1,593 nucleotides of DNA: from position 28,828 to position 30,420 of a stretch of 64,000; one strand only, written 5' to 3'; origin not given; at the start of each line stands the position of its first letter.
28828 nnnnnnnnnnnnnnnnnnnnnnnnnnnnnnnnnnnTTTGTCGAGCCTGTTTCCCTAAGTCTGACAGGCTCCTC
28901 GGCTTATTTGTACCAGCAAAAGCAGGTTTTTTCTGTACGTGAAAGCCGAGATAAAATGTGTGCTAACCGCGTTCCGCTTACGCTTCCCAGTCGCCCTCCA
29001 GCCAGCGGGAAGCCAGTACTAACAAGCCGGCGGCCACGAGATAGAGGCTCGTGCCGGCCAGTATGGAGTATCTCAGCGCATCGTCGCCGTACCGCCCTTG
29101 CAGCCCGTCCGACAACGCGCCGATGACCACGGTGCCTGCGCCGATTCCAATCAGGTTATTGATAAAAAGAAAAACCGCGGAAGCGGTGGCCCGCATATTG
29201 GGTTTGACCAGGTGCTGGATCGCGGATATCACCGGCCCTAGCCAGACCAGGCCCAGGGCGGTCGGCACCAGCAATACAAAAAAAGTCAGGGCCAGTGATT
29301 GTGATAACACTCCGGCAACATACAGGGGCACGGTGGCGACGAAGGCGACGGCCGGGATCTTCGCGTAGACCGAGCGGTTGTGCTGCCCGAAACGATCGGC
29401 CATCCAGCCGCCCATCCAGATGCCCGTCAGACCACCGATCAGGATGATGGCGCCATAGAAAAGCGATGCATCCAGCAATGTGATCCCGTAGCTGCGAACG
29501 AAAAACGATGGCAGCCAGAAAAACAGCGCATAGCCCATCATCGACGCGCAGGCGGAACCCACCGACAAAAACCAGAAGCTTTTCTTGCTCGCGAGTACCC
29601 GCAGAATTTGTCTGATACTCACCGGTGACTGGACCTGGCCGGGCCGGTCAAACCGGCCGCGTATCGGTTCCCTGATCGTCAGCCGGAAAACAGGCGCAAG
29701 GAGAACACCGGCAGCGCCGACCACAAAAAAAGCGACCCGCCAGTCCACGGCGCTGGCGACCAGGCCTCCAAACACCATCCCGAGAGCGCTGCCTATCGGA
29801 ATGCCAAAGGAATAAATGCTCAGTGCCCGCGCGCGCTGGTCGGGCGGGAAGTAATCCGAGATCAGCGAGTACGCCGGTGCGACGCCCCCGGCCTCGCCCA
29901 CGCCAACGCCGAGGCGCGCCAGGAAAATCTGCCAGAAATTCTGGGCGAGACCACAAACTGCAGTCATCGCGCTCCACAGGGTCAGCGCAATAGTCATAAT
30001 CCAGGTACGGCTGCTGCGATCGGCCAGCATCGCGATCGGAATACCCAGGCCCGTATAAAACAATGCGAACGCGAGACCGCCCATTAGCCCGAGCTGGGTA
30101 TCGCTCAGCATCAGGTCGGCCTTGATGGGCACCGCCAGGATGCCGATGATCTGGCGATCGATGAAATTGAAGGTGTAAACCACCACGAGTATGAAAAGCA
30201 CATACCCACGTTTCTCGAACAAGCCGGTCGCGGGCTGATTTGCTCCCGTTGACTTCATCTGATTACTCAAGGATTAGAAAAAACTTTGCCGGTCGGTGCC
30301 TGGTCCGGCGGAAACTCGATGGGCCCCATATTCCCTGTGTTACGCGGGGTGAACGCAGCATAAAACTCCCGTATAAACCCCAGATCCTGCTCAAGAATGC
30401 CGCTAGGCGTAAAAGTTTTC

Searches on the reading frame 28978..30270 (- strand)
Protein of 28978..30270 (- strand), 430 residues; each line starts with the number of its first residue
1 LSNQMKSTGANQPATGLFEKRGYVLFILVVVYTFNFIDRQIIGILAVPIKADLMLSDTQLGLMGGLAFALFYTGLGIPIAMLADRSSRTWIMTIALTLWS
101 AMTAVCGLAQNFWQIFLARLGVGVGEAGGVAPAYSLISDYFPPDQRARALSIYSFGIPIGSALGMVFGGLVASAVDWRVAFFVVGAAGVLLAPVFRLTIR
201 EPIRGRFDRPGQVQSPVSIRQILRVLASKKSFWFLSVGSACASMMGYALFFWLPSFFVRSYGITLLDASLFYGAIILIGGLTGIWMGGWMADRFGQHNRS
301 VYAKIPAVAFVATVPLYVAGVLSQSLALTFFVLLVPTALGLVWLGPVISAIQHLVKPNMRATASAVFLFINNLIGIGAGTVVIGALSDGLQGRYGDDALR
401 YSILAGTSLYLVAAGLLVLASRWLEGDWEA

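Call 3: search_protein_families(library=pfam, proteins=[window:28978-30270:-], max_evalue=1)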
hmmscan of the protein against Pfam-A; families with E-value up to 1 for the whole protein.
window:28978-30270:- (430 aa): 3 families
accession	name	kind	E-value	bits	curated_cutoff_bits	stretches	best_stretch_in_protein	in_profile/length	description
PF07690.21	MFS_1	-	8.8e-52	176.6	33.4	1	29-376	2-344/347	Major Facilitator Superfamily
PF03137.26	OATP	-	8.9e-09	34.6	25.8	2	219-314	282-377/545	Organic Anion Transporter Polypeptide (OATP) family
PF09752.15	ABHD18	-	0.0066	16.1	21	1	280-328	178-226/351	Alpha/beta hydrolase domain containing 18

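Call 4: search_protein_families(library=ncbifam, proteins=[window:28978-30270:-], max_evalue=1)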
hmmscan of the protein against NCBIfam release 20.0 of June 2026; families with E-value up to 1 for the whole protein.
window:28978-30270:- (430 aa): 36 families (the best 25 are shown)
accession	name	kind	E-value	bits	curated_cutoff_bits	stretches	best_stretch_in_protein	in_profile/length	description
TIGR00893.1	2A0114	subfamily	3.1e-36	125.2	395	1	30-388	1-372/399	D-galactonate transporter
TIGR00895.1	2A0115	subfamily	3.4e-32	111.8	418.55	2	24-209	18-202/398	aromatic acid/H+ symport family MFS transporter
TIGR00881.1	2A0104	subfamily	1.2e-28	100.3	407.75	2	31-201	3-173/379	phosphoglycerate transporter protein PgtP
NF008586.0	PRK11551.1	equivalog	6.7e-23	81.3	410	1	26-315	18-306/406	3-(3-hydroxy-phenyl)propionate transporter MhpT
TIGR00880.1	2_A_01_02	superfamily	3.8e-18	66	131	1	69-190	8-129/141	multidrug resistance protein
TIGR02332.1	HpaX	equivalog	4.6e-14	52.4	615.4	1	24-173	10-157/412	4-hydroxyphenylacetate permease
TIGR00711.1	efflux_EmrB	subfamily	1.9e-13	50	230.2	1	25-226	4-207/485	DHA2 family efflux MFS transporter permease subunit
NF003024.0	PRK03893.1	subfamily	1.9e-12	46.8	604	1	32-204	30-200/497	sialate:H+ symport family MFS transporter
NF008963.0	PRK12307.1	equivalog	3.6e-12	46.1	637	1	25-345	20-342/426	MFS transporter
NF033135.1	cmx_cmrA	equivalog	3.6e-12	46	400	1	48-340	28-304/374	Cmx/CmrA family chloramphenicol efflux MFS transporter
NF002921.0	PRK03545.1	equivalog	8.5e-12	44.7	401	1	29-382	20-352/396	sugar transporter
NF007782.0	PRK10473.1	subfamily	4.3e-10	39.2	417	1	25-203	8-182/394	MdtL family multidrug efflux MFS transporter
TIGR00894.1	2A0114euk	subfamily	4.8e-10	38.6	626.45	1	62-195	81-215/465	Na(+)-dependent inorganic phosphate cotransporter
NF047787.1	PhglyTportPgtP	equivalog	4.8e-09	35.5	750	2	24-191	30-200/451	phosphoglycerate transporter PgtP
NF000031.1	MFS_efflux_LmrA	exception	1.3e-08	34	850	1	24-184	32-192/484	lincomycin efflux MFS transporter Lmr(A)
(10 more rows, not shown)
